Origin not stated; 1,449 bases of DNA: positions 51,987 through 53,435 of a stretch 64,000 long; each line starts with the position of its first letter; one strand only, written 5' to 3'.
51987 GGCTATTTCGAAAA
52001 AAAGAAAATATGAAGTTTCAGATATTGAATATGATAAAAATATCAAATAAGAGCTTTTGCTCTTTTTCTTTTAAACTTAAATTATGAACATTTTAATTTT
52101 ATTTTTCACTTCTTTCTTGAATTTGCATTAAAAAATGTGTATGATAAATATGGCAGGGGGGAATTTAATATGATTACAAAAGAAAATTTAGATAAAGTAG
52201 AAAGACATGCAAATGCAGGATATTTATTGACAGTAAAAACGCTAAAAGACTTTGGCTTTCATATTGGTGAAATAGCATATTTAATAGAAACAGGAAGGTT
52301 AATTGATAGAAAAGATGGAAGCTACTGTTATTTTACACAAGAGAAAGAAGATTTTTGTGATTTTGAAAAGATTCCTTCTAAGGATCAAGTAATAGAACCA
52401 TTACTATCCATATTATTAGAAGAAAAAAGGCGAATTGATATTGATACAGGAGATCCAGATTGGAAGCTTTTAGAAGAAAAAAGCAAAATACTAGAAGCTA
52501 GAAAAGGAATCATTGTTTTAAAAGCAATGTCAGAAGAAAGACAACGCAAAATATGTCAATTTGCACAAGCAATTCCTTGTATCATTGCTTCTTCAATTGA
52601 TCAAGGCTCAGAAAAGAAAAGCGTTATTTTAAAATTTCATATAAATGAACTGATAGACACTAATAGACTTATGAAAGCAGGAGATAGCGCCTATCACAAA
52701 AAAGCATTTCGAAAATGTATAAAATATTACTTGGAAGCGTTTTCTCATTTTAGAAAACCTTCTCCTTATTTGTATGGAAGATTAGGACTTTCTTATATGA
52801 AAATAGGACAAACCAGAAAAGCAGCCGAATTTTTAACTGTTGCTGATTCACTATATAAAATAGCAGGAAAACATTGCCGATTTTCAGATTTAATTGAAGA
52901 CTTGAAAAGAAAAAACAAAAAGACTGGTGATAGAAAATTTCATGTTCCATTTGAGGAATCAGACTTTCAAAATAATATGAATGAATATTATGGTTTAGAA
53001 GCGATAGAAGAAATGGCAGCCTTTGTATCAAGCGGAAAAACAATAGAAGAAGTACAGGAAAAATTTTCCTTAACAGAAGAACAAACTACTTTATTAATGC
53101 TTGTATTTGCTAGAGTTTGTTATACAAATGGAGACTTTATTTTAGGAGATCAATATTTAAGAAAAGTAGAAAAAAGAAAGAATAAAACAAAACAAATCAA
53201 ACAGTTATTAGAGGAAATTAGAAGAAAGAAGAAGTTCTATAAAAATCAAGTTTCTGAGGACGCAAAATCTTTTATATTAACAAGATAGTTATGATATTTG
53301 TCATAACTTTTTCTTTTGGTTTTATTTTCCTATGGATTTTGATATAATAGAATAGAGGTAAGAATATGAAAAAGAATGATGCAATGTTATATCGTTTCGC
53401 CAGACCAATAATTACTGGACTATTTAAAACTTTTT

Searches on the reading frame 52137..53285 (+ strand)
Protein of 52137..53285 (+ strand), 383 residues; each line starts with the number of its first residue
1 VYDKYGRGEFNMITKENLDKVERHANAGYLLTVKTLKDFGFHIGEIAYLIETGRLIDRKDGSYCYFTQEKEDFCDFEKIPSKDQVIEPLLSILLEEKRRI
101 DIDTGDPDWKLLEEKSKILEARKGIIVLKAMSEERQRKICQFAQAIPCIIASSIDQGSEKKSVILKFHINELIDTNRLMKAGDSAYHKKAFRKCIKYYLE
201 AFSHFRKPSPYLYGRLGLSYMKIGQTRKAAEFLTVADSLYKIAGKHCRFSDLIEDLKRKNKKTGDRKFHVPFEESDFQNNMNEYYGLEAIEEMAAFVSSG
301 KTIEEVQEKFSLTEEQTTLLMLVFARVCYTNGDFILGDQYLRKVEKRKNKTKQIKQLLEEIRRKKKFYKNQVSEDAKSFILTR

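Call 43: search_protein_families(library=pfam, proteins=[window:52137-53285:+], max_evalue=0.001)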
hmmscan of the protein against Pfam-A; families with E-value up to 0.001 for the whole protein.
window:52137-53285:+ (383 aa): 2 families
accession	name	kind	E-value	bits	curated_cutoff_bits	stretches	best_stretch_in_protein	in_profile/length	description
PF25575.1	TPR_BSK1_C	-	1.9e-07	31.4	42.2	1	163-230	30-97/118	Serine/threonine-protein kinase BSK1-like, TPR repeats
PF07719.23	TPR_2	-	0.00084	19.7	27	0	211-233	2-24/34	Tetratricopeptide repeat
